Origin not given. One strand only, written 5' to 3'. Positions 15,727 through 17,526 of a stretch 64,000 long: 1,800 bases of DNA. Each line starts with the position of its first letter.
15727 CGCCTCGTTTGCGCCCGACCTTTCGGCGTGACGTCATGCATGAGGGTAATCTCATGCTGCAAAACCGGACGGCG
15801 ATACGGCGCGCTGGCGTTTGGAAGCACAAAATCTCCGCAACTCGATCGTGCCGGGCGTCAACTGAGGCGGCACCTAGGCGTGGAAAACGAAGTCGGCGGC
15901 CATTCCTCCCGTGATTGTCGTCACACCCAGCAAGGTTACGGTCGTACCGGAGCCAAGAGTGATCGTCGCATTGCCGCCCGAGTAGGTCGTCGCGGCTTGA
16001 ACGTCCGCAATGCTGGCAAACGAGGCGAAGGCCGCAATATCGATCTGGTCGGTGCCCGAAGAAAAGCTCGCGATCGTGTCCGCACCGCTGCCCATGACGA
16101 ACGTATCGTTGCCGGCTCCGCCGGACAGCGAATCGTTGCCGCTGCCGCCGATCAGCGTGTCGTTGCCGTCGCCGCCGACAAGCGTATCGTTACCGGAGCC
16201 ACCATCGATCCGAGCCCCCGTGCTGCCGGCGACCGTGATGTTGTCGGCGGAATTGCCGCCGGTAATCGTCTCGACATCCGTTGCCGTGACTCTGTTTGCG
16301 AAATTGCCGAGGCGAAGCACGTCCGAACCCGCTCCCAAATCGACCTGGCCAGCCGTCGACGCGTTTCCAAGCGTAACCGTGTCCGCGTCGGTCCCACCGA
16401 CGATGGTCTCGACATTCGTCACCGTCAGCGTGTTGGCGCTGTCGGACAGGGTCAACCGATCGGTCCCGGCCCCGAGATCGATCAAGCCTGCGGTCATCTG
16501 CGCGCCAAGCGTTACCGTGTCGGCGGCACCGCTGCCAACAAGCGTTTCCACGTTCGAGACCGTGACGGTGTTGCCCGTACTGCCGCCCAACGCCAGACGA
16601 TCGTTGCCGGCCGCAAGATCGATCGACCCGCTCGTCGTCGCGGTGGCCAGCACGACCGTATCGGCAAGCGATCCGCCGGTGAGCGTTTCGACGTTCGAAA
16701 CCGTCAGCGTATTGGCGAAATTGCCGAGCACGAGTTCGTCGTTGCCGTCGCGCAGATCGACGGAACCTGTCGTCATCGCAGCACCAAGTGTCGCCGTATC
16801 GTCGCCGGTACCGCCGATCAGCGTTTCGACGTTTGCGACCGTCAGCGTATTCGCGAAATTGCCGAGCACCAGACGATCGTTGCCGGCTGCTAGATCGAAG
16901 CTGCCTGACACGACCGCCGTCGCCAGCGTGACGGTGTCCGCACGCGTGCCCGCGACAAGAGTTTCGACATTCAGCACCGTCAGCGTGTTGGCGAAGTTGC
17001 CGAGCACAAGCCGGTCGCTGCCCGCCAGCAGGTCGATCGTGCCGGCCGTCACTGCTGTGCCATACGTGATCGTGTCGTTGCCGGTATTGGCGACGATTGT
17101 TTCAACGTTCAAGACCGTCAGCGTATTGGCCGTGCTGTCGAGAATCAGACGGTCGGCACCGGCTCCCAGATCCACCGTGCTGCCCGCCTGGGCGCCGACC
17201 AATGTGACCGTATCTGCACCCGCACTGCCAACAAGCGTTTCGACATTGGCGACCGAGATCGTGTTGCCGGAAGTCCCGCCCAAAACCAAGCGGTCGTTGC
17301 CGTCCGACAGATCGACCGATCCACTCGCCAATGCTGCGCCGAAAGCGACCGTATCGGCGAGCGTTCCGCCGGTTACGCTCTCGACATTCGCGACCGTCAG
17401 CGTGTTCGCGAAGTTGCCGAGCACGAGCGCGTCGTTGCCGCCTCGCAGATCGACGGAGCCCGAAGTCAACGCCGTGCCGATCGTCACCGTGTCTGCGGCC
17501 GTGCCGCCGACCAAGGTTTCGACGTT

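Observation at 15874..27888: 12-kb gene for a 4,004-aa protein built almost entirely from about 83 tandem 46-residue Gly/Asp repeats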

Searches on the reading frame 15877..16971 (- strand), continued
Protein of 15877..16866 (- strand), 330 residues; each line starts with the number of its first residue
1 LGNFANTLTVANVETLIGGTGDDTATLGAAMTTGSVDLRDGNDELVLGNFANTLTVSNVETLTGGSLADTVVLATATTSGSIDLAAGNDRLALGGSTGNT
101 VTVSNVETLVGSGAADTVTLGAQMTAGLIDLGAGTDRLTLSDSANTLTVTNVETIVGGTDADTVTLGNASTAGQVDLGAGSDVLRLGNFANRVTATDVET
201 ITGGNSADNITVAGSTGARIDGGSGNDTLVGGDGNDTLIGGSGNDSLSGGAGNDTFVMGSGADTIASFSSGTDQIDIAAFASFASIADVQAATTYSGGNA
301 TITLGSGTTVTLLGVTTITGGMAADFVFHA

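Call 85: search_protein_families(library=ncbifam, proteins=[L015:16353-18227:+], max_evalue=0.01)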
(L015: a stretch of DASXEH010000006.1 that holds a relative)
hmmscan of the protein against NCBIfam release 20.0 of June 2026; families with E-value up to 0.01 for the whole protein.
L015:16353-18227:+ (625 aa): 24 families
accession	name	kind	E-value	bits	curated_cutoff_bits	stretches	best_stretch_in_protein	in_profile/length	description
TIGR02521.1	type_IV_pilW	equivalog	7.8e-41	140.2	154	4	189-328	43-186/234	type IV pilus biogenesis/stability protein PilW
NF033762.1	social_mot_Tgl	equivalog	6e-26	91.3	225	3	230-303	52-126/252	social motility TPR repeat lipoprotein Tgl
TIGR02917.1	PEP_TPR_lipo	equivalog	2.2e-25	88.7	312.2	1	46-317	336-607/899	XrtA/PEP-CTERM system TPR-repeat protein PrsT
TIGR02552.1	LcrH_SycD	equivalog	9.7e-24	83.6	104.8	2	44-141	23-120/136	SycD/LcrH family type III secretion system chaperone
NF040959.1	MamA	equivalog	1.8e-23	83.1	200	2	209-318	71-178/204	magnetosome protein MamA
NF033920.0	C39_PA2778_fam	equivalog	2.1e-18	66.7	150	3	152-240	167-255/255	PA2778 family cysteine peptidase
NF008391.2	PRK11189.1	equivalog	2.5e-13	50.2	250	2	194-265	84-155/297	lipoprotein NlpI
NF033758.1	gliding_GltE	equivalog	8.8e-13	48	225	1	195-311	72-188/411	adventurous gliding motility TPR repeat lipoprotein GltE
TIGR00990.1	3a0801s09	subfamily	1.3e-11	43.8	757.25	1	53-279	345-578/615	mitochondrial import receptor subunit TOM70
TIGR02795.1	tol_pal_ybgF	equivalog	4.4e-11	43.4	90.1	1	112-177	44-112/119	tol-pal system protein YbgF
TIGR03939.1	PGA_TPR_OMP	equivalog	4.8e-11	41.6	366.65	2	159-256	104-201/800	poly-beta-1,6 N-acetyl-D-glucosamine export porin PgaA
NF002725.1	PRK02603.1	equivalog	1.9e-08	34.5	143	1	212-264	75-127/173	photosystem I assembly protein Ycf3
NF047371.1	FlcA_CTERM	equivalog_domain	2.7e-08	32.7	300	1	43-201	370-533/646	periplasmic flagellar collar protein FlcA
NF052415.1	T3SS_chap_SctY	equivalog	3.5e-08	33.9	70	1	43-135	10-105/106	type III secretion apparatus assembly chaperone SctY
NF040561.1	PrimPol_Msp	equivalog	5.8e-08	31.7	200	1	192-318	8-123/515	CRISPR-associated primase-polymerase type A1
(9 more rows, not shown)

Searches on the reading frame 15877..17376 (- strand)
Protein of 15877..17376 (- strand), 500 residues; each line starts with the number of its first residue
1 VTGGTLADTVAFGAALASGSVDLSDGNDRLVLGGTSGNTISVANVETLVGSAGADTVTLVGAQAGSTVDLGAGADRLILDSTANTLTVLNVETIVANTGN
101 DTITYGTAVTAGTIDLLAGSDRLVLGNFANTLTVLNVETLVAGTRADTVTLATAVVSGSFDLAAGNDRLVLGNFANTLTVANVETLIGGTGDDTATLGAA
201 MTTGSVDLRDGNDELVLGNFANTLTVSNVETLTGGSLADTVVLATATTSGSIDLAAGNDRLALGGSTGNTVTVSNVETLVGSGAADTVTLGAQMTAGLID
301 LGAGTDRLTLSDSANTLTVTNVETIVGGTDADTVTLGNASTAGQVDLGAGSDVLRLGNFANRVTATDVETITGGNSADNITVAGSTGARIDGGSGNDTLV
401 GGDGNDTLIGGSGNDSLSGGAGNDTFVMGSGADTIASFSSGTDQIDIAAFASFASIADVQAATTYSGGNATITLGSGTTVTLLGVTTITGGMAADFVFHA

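Call 14: find_homologous_proteins(query=window:15877-17376:-)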
Query window:15877-17376:- (500 aa): 6799 proteins with E <= 0.001 among 8000 candidates; the best 120 are listed.
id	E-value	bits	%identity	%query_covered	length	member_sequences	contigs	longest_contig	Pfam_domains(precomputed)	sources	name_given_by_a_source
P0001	1.2e-110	389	46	82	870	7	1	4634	PF00648.28,PF00353.26,PF11378.14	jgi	jgi:Ca2+-binding RTX toxin-like protein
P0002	1.5e-90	323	41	91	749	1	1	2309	PF00353.26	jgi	jgi:Ca2+-binding RTX toxin-like protein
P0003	2.2e-90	322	42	82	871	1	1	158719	PF00648.28,PF00353.26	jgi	jgi:Ca2+-binding RTX toxin-like protein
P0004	2.4e-89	319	47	81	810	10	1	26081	PF00648.28,PF00353.26,PF11378.14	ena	-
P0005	5.0e-81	291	43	88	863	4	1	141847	PF08548.18,PF00353.26,PF16841.12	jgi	jgi:Ca2+-binding RTX toxin-like protein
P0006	2.4e-69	253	48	79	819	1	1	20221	PF13229.13,PF08548.18,PF00353.26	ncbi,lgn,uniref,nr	ncbi:Ca2+-binding protein, RTX toxin-related [Roseomonas rosea]|uniref:Ca2+-binding protein, RTX tox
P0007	4.7e-69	252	29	93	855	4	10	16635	PF08548.18,PF00353.26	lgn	-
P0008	8.8e-69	251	50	66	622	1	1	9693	PF00648.28,PF00353.26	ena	-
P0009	3.8e-68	249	34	45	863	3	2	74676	PF08548.18,PF21412.4,PF00353.26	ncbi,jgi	jgi:Ca2+-binding RTX toxin-like protein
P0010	6.1e-68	248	50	67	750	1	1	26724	PF00353.26,PF11378.14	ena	-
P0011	1.5e-67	247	45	76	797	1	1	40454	PF00648.28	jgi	jgi:Ca2+-binding RTX toxin-like protein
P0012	5.4e-66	242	30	82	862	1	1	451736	PF08548.18,PF26170.2,PF00353.26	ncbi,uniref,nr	ncbi:Ca2+-binding RTX toxin-like protein [Inquilinus ginsengisoli]|uniref:Ca2+-binding RTX toxin-lik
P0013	2.9e-65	239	51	55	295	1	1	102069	PF00353.26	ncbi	-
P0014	4.6e-65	239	41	87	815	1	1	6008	PF13229.13,PF08548.18,PF00353.26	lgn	-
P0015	6.7e-62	228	33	45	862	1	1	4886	PF08548.18,PF26170.2,PF00353.26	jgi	jgi:Ca2+-binding RTX toxin-like protein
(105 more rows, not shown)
